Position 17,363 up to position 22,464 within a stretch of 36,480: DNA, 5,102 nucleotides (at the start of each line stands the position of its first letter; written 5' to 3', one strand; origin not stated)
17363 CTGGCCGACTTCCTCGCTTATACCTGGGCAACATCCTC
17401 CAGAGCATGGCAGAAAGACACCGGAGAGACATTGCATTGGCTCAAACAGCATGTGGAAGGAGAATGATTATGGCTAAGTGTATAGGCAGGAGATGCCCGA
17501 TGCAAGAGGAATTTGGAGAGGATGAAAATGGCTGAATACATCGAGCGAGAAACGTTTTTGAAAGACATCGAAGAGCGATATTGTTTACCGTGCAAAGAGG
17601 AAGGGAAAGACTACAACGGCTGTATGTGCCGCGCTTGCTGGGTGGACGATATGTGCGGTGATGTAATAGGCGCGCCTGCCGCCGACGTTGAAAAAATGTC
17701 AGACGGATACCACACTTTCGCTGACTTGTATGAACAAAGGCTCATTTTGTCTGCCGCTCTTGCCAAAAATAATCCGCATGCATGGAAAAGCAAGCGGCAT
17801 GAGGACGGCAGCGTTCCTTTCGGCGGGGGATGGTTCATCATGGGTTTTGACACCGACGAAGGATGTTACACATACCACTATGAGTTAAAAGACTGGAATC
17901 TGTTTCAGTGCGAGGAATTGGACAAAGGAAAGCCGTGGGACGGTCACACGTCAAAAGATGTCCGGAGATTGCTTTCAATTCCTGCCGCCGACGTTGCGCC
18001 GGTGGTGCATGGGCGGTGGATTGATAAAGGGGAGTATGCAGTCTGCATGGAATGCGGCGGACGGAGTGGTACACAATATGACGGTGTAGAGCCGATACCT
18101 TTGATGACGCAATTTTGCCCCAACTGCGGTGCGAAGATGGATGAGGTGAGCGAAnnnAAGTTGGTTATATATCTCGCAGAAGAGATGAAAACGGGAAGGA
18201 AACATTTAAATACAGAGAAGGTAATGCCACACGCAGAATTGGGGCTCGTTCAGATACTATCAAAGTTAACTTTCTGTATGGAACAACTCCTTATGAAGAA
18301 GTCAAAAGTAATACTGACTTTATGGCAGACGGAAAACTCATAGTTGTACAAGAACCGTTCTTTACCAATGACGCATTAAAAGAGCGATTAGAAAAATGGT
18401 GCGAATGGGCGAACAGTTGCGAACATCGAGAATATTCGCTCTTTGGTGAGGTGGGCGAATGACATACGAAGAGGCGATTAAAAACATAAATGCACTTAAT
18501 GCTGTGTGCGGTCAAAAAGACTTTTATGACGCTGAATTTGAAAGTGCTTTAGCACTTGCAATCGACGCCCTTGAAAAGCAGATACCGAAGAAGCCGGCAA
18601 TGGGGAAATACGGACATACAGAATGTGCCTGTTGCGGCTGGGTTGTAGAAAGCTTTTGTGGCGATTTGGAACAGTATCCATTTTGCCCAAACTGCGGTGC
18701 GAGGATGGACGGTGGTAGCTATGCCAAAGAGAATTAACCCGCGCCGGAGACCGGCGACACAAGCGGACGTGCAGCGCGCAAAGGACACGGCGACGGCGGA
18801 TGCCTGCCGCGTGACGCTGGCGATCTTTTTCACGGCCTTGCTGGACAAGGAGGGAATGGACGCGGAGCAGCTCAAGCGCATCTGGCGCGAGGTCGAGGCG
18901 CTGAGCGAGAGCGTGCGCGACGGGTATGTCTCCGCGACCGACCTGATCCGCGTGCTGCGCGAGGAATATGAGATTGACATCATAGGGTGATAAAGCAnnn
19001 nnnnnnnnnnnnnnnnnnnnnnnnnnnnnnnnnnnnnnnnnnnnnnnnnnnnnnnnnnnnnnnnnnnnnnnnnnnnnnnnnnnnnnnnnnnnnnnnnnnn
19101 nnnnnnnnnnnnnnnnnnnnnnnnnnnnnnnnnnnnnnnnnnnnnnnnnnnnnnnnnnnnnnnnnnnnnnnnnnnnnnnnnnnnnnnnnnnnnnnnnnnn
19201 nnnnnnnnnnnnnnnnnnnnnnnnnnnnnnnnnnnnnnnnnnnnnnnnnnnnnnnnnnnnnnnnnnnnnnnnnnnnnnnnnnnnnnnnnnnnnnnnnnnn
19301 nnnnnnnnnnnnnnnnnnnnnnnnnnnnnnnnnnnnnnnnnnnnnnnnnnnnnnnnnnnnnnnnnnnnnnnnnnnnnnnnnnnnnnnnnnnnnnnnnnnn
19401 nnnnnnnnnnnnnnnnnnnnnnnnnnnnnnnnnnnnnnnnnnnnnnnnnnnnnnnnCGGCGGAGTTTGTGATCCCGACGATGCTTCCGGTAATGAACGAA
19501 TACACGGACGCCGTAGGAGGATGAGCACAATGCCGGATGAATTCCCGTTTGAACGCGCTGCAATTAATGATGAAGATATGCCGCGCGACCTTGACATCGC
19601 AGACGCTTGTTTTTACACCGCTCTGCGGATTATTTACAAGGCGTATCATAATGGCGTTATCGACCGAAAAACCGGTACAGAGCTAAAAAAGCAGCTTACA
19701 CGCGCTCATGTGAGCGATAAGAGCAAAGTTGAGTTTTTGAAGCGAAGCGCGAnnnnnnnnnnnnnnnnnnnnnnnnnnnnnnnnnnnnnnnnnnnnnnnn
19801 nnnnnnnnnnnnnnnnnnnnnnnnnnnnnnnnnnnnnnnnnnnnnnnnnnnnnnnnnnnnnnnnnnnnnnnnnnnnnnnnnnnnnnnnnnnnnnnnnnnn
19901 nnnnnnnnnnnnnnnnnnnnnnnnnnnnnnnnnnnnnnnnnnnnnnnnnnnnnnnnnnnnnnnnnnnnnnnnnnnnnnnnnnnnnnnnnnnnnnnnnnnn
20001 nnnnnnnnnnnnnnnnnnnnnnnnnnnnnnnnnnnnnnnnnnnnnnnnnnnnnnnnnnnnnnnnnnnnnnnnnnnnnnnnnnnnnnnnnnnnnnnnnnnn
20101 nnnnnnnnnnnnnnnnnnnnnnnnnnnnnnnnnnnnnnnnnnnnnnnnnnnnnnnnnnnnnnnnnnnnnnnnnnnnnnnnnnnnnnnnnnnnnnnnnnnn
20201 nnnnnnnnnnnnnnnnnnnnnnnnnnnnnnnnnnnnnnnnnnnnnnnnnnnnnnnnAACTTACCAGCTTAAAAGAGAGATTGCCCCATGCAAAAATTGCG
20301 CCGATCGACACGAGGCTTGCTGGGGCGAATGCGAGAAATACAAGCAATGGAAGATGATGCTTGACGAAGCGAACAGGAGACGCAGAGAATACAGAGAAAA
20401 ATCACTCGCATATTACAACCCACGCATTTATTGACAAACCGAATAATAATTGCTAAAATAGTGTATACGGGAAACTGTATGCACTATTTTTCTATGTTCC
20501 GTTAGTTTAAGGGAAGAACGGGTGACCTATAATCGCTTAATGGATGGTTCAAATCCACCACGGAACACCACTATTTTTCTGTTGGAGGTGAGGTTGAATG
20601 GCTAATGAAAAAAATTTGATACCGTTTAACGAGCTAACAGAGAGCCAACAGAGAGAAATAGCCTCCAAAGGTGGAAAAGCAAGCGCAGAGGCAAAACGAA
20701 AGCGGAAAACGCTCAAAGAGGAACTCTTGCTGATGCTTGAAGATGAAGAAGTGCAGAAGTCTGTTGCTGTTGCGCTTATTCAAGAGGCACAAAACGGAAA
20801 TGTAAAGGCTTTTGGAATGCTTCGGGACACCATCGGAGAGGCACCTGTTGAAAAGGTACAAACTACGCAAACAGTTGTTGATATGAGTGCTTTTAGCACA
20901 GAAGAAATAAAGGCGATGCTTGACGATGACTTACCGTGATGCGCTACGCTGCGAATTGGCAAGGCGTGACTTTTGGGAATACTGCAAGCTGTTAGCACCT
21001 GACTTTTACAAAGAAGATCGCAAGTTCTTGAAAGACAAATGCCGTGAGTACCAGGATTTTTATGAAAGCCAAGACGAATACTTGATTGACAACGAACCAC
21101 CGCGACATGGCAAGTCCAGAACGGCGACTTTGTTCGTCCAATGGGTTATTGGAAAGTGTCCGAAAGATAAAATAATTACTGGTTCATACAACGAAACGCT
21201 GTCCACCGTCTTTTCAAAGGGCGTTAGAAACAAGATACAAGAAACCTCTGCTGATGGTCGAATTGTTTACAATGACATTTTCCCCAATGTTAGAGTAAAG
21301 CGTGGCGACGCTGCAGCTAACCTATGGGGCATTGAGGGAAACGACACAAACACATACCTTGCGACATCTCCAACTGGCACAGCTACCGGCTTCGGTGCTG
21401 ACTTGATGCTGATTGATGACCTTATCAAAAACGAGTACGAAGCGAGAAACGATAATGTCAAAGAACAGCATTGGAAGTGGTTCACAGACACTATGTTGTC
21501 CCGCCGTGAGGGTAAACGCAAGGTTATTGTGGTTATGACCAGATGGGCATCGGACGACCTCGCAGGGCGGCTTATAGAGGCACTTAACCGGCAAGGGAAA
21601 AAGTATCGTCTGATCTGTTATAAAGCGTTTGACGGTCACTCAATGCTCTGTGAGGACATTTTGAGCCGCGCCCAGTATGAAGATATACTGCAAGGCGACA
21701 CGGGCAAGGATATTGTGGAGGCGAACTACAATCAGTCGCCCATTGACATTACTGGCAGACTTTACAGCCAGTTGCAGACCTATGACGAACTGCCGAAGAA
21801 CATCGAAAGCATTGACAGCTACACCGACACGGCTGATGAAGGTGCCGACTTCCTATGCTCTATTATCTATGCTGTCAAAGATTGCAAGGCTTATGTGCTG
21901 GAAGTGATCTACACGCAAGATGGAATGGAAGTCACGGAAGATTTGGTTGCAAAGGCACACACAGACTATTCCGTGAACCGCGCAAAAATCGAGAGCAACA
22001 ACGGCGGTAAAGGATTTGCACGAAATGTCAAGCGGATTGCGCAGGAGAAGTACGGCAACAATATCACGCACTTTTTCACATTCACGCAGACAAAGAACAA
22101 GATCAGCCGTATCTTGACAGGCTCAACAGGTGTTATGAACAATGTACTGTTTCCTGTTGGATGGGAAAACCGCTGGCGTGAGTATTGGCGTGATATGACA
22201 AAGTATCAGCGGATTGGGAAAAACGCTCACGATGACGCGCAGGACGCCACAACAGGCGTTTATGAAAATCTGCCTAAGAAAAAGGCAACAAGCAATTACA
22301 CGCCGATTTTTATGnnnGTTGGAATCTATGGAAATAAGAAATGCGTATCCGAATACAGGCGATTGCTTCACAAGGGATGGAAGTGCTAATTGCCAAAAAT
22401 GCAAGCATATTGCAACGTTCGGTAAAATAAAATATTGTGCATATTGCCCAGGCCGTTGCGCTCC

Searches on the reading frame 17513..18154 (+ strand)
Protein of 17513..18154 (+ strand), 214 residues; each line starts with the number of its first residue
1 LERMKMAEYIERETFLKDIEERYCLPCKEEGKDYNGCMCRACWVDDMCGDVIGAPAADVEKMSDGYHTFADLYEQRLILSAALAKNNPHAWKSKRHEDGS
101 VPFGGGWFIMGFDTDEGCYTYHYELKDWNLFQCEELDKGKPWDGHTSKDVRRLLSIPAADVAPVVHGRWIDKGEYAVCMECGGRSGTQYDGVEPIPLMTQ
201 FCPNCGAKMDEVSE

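Call 89: search_protein_families(library=pfam, proteins=[window:17513-18154:+], max_evalue=0.001)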
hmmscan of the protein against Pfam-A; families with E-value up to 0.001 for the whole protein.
window:17513-18154:+ (214 aa): 1 family
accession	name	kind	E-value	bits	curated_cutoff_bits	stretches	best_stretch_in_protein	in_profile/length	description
PF25311.1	WDGH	-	2.2e-34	118.1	27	1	61-155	2-96/97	WDGH domain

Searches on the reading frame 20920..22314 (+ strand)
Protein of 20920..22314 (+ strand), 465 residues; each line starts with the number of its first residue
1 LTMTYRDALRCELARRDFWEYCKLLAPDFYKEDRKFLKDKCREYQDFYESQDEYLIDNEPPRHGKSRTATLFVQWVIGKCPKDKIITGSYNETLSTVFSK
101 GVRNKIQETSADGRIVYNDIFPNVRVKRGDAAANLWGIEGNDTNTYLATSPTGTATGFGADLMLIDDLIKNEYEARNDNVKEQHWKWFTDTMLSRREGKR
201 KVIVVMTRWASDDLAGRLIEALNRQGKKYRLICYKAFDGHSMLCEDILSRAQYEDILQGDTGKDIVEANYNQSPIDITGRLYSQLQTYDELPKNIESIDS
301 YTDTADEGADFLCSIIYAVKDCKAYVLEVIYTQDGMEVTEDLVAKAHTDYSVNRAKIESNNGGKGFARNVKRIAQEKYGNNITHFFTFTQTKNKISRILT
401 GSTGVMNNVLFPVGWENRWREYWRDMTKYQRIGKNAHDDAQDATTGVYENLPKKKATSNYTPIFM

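Call 35: search_protein_families(library=phrogs, proteins=[window:20920-22314:+], max_evalue=0.001)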
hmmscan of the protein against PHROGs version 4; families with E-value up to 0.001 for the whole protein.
window:20920-22314:+ (465 aa): 6 families
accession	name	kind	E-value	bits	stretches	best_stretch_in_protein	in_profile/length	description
phrog_30251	-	head and packaging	1e-164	550.8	1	10-441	13-450/799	terminase large subunit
phrog_38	-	head and packaging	5.8e-87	294.1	1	5-457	261-709/760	terminase large subunit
phrog_4758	-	head and packaging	5.9e-55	187.2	1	7-237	9-236/243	terminase large subunit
phrog_5573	-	head and packaging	1.3e-33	117.5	1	225-450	8-233/250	terminase large subunit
phrog_8148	-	head and packaging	4.6e-18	66.2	1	10-61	12-64/64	terminase small subunit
phrog_979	-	head and packaging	0.00014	21.7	1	305-457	450-605/642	terminase large subunit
